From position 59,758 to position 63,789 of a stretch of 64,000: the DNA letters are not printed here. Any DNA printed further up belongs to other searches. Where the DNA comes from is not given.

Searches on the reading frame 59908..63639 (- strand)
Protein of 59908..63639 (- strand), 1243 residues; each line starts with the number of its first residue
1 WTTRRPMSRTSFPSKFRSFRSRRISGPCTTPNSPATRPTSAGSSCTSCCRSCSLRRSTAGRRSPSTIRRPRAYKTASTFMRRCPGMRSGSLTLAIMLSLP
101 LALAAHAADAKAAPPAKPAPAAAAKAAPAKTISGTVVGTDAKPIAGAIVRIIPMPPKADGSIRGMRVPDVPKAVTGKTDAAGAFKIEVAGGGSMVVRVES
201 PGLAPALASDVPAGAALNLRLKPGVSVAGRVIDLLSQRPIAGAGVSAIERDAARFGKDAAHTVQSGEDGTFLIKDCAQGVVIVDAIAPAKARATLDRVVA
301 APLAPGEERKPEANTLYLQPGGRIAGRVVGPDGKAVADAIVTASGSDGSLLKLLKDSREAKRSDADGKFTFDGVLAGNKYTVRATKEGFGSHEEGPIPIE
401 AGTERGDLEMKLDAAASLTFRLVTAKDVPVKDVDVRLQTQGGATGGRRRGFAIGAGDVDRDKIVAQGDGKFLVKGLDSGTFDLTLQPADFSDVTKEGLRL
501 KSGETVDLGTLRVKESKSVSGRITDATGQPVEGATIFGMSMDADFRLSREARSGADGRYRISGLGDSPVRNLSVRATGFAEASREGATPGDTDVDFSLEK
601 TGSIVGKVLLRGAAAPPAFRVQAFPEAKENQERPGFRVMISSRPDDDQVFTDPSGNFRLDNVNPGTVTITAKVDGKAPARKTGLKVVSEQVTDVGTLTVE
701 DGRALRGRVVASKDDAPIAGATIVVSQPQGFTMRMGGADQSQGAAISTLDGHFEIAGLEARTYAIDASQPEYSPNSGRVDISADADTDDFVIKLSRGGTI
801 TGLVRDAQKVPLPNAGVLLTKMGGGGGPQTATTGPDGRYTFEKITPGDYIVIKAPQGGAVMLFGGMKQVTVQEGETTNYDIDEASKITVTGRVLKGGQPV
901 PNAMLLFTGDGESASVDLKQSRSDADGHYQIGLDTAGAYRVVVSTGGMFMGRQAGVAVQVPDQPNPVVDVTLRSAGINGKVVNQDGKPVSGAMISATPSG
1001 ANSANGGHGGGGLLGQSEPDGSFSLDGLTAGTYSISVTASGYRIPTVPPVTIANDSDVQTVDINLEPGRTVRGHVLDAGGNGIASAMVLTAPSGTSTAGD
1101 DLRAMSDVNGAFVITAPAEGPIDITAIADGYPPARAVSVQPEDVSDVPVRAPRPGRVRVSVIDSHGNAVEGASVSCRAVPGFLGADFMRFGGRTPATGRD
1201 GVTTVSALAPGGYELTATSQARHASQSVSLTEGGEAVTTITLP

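Call 26: search_protein_families(library=pfam, proteins=[window:59908-63639:-], max_evalue=0.0001)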
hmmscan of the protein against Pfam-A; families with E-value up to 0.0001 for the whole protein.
window:59908-63639:- (1243 aa): 10 families
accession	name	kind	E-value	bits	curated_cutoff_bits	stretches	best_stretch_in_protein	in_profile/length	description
PF13620.12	CarboxypepD_reg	-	7.2e-107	350.4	32.3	10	977-1066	2-82/82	Carboxypeptidase regulatory-like domain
PF13715.12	CarbopepD_reg_2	-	6.7e-39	132.2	32.2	0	977-1058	1-70/88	CarboxypepD_reg-like domain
PF17802.7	SpaA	-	3.8e-21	75.5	23.1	0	806-881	9-87/91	Prealbumin-like fold domain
PF02369.22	Big_1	-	6.6e-19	68.2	34.9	0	880-945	12-80/93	Bacterial Ig-like domain (group 1)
PF09430.16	EMC7_beta-sandw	-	1e-12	48.7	26.6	0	742-794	20-72/122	ER membrane protein complex subunit 7, beta-sandwich domain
PF17210.9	SdrD_B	-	1.9e-11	44.6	29.7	0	805-857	17-69/112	SdrD B-like domain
PF10670.15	DUF4198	-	2e-11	44.9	34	0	888-944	148-206/209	Domain of unknown function (DUF4198)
PF14686.12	fn3_3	-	8e-09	35.6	24.4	0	651-686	31-67/75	Polysaccharide lyase family 4, domain II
PF24107.1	DUF7382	-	6.2e-08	32.9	27.4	0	324-369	22-62/65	Domain of unknown function (DUF7382)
PF20598.4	DUF6795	-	1.2e-06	29.2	27.4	0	889-931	1-43/103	Domain of unknown function (DUF6795)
